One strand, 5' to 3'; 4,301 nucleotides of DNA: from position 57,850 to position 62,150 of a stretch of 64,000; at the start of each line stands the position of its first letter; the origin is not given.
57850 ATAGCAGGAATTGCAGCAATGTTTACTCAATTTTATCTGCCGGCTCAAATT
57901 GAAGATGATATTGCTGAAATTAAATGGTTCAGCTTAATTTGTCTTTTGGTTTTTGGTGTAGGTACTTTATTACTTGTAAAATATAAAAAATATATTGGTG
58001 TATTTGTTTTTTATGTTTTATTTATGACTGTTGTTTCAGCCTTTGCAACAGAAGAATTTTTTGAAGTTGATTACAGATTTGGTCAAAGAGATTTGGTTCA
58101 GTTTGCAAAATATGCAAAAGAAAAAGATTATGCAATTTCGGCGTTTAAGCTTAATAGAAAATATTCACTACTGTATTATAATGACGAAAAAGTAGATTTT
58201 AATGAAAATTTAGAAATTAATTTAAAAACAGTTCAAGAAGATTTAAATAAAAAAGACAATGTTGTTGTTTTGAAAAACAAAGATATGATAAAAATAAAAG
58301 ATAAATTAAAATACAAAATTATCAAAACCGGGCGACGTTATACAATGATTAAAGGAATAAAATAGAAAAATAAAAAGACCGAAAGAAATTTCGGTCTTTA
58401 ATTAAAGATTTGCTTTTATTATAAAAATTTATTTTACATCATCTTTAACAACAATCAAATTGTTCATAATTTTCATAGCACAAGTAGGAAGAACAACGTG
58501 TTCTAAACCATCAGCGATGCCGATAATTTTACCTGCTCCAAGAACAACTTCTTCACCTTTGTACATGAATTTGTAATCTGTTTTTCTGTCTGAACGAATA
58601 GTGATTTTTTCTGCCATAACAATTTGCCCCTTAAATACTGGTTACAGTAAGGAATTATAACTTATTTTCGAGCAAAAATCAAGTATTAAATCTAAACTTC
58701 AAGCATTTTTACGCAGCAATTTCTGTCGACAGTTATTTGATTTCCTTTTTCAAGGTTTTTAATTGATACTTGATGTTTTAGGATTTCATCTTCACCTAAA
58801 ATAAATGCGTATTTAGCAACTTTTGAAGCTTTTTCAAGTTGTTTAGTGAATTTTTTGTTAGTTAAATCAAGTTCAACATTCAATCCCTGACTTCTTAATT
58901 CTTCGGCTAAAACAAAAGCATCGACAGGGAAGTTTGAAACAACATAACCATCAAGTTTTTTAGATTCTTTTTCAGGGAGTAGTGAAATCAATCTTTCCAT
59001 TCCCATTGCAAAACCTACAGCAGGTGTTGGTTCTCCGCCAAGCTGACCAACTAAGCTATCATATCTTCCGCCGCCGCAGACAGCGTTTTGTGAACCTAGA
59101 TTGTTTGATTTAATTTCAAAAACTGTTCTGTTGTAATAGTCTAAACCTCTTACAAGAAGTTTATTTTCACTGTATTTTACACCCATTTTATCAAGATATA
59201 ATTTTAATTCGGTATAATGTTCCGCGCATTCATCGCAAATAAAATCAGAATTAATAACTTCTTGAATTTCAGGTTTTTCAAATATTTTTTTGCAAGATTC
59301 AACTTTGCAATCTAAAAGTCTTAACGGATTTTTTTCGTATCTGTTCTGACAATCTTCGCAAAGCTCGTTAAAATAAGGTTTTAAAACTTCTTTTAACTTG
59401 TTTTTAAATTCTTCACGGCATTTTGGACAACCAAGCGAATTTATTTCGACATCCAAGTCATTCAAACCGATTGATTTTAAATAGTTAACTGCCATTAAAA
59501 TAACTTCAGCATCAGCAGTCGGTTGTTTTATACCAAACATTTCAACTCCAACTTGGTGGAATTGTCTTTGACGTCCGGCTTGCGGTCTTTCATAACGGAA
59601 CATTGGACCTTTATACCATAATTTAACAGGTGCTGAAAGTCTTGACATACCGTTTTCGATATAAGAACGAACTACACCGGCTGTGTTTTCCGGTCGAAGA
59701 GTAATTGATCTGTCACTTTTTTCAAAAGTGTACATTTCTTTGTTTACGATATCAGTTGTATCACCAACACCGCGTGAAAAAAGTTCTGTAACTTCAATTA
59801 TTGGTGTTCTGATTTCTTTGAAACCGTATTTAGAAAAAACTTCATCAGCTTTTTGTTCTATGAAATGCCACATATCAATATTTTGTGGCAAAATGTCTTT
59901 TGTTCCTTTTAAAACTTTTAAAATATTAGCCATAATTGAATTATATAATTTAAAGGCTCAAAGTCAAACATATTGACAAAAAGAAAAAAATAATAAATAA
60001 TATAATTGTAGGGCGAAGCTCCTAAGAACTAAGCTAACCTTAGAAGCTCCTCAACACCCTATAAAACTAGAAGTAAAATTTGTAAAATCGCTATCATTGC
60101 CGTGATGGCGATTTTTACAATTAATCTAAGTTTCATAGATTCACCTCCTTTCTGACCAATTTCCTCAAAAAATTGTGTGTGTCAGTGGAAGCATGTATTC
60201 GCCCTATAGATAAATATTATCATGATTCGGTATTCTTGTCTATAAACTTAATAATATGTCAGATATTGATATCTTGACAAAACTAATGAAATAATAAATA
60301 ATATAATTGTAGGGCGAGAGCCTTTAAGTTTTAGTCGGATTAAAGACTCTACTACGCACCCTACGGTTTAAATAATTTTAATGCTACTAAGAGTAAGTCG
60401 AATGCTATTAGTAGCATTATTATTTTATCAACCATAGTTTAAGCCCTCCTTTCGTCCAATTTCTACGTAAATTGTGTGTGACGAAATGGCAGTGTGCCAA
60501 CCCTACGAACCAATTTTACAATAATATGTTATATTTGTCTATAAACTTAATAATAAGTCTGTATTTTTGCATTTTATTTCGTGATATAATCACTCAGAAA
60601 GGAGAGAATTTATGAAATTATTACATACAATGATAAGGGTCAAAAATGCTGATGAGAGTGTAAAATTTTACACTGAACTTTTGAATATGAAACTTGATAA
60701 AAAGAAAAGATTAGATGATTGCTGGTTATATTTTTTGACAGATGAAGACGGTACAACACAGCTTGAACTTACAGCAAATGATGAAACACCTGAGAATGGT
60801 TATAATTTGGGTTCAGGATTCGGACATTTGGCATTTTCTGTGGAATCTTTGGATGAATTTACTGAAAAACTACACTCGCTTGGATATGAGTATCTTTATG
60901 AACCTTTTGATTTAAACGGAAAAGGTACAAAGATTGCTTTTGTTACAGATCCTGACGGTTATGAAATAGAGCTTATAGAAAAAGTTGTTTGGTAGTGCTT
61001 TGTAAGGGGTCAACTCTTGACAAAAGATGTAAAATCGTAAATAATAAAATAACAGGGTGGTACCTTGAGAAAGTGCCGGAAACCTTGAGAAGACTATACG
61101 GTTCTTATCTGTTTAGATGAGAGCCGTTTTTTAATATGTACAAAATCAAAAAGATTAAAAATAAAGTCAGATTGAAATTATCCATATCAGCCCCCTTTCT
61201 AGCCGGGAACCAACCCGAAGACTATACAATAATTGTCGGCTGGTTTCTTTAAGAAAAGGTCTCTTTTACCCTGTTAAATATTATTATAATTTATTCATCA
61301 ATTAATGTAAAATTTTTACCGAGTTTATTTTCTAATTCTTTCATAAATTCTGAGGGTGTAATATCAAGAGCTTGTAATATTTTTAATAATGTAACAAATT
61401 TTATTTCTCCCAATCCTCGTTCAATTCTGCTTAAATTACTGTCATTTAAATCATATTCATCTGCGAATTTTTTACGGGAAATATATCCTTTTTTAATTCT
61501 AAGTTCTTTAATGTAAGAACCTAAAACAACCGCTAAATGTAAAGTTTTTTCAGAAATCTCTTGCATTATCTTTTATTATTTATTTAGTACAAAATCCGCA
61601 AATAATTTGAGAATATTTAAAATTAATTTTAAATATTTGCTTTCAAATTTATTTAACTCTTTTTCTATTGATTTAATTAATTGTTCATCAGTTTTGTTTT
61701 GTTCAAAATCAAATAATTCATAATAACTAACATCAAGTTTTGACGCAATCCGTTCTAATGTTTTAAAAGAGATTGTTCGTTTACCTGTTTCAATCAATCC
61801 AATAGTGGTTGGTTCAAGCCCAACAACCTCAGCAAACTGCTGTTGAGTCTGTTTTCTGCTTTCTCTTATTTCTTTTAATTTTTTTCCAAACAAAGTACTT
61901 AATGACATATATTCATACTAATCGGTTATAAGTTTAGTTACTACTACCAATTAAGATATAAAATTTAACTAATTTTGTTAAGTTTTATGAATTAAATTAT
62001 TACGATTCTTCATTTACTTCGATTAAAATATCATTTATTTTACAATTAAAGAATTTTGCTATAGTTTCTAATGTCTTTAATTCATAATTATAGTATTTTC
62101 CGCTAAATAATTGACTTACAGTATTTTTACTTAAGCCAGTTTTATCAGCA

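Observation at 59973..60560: Tandem pair of type I toxin-antitoxin-like cassettes (tiny hydrophobic peptide plus convergent antisense RNA) between hisS and gloA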

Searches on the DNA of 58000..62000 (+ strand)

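Call 5: search_rna_families(source=window, start=58000, end=62000, threshold=evalue, max_evalue=10, show_alignments=3)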
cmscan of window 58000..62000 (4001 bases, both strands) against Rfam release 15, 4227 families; matches with E-value up to 10: 6.
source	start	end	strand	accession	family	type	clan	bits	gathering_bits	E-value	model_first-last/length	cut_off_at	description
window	60367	60429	+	RF00708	mir-450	Gene; miRNA;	-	27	60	0.16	1-78/78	no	mir-450 microRNA precursor family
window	61095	61193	-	RF01749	pan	Cis-reg;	-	25.8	36.2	0.21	1-92/92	no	pan motif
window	58649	58725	-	RF03483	MIR319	Gene; miRNA;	-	20.6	54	0.7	1-92/92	no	MIR319 microRNA precursor family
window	58615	58665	-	RF01767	SAM-III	Cis-reg; riboswitch;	-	18.1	45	1.9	1-82/82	no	SAM-III riboswitch aptamer (SMK box)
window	59996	60076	-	RF00637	mir-276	Gene; miRNA;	-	16.8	62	1.8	1-90/90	no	mir-276 microRNA precursor family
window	59744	59828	+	RF00257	mir-194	Gene; miRNA;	-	15.6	52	8.7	1-82/82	no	mir-194 microRNA precursor family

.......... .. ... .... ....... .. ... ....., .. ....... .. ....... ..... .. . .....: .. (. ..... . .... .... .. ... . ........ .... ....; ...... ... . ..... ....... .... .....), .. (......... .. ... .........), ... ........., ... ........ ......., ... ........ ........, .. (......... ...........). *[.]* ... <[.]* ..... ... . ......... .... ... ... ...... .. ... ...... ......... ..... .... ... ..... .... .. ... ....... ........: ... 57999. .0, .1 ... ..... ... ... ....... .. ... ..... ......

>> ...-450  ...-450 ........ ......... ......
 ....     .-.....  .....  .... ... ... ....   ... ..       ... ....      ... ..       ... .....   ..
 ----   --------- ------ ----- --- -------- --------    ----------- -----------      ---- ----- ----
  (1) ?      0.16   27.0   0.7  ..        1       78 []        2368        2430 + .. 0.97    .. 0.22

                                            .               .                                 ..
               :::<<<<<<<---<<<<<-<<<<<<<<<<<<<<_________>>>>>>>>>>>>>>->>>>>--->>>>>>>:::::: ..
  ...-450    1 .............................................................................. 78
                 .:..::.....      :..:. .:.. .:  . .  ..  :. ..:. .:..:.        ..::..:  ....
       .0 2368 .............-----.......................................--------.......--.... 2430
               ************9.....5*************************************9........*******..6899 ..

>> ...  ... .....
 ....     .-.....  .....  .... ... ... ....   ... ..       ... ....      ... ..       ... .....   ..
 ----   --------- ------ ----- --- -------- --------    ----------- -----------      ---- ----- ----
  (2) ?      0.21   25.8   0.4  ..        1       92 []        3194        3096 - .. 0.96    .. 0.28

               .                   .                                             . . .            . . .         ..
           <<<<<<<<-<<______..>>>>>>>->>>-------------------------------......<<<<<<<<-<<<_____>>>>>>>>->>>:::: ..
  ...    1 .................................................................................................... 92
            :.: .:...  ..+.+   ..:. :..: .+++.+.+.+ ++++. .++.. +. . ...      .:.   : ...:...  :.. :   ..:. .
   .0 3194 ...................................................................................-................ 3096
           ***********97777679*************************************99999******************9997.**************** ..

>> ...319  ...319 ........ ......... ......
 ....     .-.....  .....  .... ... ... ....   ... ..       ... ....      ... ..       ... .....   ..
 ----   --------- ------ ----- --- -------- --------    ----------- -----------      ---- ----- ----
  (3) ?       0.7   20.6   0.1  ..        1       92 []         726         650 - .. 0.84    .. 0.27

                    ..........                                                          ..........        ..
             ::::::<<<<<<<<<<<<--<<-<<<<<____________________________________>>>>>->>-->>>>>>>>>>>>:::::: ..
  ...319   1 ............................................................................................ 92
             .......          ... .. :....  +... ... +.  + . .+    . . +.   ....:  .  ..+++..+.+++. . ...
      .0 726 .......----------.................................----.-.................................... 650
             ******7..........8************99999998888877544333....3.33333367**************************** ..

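Call 11: search_dna_similar(query=window:59940-60600:+, collection=plasmids, mode=distant)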
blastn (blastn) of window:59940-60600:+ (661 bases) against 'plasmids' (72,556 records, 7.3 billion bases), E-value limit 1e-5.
No match.

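Call 71: build_rna_model(alignment_id=A4)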
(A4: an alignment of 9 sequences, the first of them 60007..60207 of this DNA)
Model R1 built from alignment A4 (9 sequences, 212 columns); structure: RNAalifold consensus.
model positions 199; base pairs 52; branch points 3; effective number of sequences 2.17; information 0.59 bits per position. Calibrated on 0.2 Mb of random sequence (short: E-values are rough).
structure used (alignment columns):
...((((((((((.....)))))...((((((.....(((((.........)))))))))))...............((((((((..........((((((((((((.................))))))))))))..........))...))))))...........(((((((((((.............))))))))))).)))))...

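Call 72: search_with_rna_model(model_id=R1, sources=[window, L007, L014, L016, L019, L022, L023, L025, L026, L033, L034, L035, L036, L038], max_evalue=1, make_alignment=true)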
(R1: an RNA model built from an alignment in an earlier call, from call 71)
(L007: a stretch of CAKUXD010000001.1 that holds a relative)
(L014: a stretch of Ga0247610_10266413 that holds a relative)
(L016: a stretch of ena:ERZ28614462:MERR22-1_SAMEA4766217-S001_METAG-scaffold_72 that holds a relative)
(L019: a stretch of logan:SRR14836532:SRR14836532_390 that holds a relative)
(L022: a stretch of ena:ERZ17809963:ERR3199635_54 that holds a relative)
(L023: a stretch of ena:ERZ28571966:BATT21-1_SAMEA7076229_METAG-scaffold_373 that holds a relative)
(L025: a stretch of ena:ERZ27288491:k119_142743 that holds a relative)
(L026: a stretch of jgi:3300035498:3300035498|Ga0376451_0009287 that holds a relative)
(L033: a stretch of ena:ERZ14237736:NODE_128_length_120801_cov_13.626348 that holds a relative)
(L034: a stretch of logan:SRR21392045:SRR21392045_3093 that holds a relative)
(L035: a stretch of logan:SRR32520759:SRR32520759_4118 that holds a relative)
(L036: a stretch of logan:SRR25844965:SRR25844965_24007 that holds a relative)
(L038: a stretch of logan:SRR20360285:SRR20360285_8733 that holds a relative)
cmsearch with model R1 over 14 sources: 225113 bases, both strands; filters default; matches with E-value up to 1: 17.
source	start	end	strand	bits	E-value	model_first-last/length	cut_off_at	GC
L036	5813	6009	+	214.9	9.7e-48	1-199/199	no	0.43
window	60308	60506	-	212.9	2.8e-47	1-199/199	no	0.38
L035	5839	6035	+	210.2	1.2e-46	1-199/199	no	0.42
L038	1855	2049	+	206.4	9e-46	1-199/199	no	0.38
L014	1208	1408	-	202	9.9e-45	1-199/199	no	0.4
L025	415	607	+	195.7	2.9e-43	1-199/199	no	0.39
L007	3534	3735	-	178.8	2.5e-39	1-199/199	no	0.39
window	60007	60207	-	152.8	2.9e-33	1-199/199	no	0.38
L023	9724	9927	+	118.2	3.3e-25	1-199/199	no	0.35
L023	8936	9186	+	104.6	4.8e-22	1-199/199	no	0.41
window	60361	60437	+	38.7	1.1e-06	70-146/199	no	0.27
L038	1920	1996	-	30.4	9.2e-05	70-146/199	no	0.27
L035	5909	5982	-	29.4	0.00016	70-146/199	no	0.3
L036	5883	5956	-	29.4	0.00016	70-146/199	no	0.3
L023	9060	9134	-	25.3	0.0015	71-145/199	no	0.28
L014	1154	1250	+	15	0.37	65-190/199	no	0.29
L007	3460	3585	+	14.9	0.39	1-199/199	no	0.3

Alignment A5: 17 matches aligned to the model, 322 columns, each read 5' to 3' on its own strand. Consensus structure (alignment columns), stored with it:
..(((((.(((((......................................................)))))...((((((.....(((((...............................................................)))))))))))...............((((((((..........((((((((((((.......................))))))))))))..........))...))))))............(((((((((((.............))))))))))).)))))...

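Call 73: search_with_rna_model(model_id=R1, sources=[window, L007, L014, L023, L025, L035, L036, L038], max_evalue=1e-24, make_alignment=true)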
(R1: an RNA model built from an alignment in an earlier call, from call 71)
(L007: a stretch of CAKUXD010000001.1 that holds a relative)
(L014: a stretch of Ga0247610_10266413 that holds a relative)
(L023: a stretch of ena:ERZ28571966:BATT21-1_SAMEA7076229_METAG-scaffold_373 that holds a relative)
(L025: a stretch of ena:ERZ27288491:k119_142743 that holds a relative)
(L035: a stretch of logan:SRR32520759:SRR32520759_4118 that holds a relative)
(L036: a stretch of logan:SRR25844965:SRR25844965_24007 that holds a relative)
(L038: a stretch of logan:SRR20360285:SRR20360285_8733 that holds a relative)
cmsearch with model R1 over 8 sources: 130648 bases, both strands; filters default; matches with E-value up to 1e-24: 9.
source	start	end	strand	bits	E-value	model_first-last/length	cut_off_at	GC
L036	5813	6009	+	214.9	5.6e-48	1-199/199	no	0.43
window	60308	60506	-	212.9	1.6e-47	1-199/199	no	0.38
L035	5839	6035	+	210.2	6.8e-47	1-199/199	no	0.42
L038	1855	2049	+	206.4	5.2e-46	1-199/199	no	0.38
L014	1208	1408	-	202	5.8e-45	1-199/199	no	0.4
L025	415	607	+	195.7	1.7e-43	1-199/199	no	0.39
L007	3534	3735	-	178.8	1.5e-39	1-199/199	no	0.39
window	60007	60207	-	152.8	1.7e-33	1-199/199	no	0.38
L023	9724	9927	+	118.2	1.9e-25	1-199/199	no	0.35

Alignment A6: 9 matches aligned to the model, 213 columns, each read 5' to 3' on its own strand. Consensus structure (alignment columns), stored with it:
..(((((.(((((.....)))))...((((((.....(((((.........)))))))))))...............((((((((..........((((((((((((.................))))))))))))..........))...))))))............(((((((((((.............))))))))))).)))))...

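Call 80: search_dna_similar(query=window:59960-61330:+, collection=phages, mode=distant)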
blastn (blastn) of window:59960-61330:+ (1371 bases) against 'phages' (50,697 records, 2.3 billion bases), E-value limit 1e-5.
Records with a match: 1; places in all: 1; records where one place covers at least 80% of the query: 0.
Best place of each record, by identity: 80-90% 1.
By first word of the organism name: Dulem 1.
By host as written in the record: Eulemur flavifrons 1.
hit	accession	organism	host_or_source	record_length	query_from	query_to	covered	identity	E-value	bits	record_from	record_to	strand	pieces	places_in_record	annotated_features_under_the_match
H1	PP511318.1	Dulem virus 31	Eulemur flavifrons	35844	97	158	5%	82.3%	4e-7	64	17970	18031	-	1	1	hypothetical protein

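Call 81: get_annotated_region(hit=H1, flank=1500)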
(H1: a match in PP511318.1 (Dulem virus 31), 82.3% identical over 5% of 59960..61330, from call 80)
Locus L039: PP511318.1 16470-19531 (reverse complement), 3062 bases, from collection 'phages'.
description: Dulem virus 31 isolate Duke_17_45, complete genome.
organism: Dulem virus 31 (NCBI taxid 3145749)
taxonomy: Viruses; Monodnaviria; Sangervirae; Phixviricota; Malgrandaviricetes; Petitvirales; Microviridae; Microvirus
host: Eulemur flavifrons; source: feces; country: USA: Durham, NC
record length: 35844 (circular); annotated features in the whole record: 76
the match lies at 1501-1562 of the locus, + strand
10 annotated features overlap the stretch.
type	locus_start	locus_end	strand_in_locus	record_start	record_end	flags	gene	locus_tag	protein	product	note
CDS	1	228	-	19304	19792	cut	-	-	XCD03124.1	PGrP protein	-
CDS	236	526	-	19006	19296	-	-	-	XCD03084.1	hypothetical protein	-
CDS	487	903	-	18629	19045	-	-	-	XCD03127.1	hypothetical protein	Protein of unknown function (DUF1353)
CDS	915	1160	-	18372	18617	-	-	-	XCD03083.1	hypothetical protein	-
CDS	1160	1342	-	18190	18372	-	-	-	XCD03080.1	hypothetical protein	-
CDS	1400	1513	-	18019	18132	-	-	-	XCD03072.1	hypothetical protein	-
CDS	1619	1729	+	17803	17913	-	-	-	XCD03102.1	hypothetical protein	-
CDS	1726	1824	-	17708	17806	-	-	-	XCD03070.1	hypothetical protein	-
CDS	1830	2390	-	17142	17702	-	-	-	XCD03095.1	hypothetical protein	-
CDS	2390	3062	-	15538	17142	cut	-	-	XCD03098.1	hypothetical protein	-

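Call 85: search_dna_similar(query=L039:1415-1700:-, collection=phages, mode=distant, max_evalue=0.01)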
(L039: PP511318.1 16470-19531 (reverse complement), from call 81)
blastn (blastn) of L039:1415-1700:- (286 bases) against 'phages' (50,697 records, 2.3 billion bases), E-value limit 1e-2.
Records with a match: 1; places in all: 1; records where one place covers at least 80% of the query: 1.
Best place of each record, by identity: >=99% 1.
By first word of the organism name: Dulem 1.
By host as written in the record: Eulemur flavifrons 1.
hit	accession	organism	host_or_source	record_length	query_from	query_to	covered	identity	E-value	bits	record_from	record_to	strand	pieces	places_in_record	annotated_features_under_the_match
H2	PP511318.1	Dulem virus 31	Eulemur flavifrons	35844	1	286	100%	100.0%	1e-144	517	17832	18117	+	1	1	hypothetical protein (x2)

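Call 86: search_with_rna_model(model_id=R1, source=L040, max_evalue=1, show_alignments=1)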
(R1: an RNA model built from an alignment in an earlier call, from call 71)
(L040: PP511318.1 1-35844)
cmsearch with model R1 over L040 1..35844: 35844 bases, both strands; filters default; matches with E-value up to 1: 1.
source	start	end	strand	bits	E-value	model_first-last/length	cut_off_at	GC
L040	17878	18081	+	59.7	2.3e-12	1-199/199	no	0.4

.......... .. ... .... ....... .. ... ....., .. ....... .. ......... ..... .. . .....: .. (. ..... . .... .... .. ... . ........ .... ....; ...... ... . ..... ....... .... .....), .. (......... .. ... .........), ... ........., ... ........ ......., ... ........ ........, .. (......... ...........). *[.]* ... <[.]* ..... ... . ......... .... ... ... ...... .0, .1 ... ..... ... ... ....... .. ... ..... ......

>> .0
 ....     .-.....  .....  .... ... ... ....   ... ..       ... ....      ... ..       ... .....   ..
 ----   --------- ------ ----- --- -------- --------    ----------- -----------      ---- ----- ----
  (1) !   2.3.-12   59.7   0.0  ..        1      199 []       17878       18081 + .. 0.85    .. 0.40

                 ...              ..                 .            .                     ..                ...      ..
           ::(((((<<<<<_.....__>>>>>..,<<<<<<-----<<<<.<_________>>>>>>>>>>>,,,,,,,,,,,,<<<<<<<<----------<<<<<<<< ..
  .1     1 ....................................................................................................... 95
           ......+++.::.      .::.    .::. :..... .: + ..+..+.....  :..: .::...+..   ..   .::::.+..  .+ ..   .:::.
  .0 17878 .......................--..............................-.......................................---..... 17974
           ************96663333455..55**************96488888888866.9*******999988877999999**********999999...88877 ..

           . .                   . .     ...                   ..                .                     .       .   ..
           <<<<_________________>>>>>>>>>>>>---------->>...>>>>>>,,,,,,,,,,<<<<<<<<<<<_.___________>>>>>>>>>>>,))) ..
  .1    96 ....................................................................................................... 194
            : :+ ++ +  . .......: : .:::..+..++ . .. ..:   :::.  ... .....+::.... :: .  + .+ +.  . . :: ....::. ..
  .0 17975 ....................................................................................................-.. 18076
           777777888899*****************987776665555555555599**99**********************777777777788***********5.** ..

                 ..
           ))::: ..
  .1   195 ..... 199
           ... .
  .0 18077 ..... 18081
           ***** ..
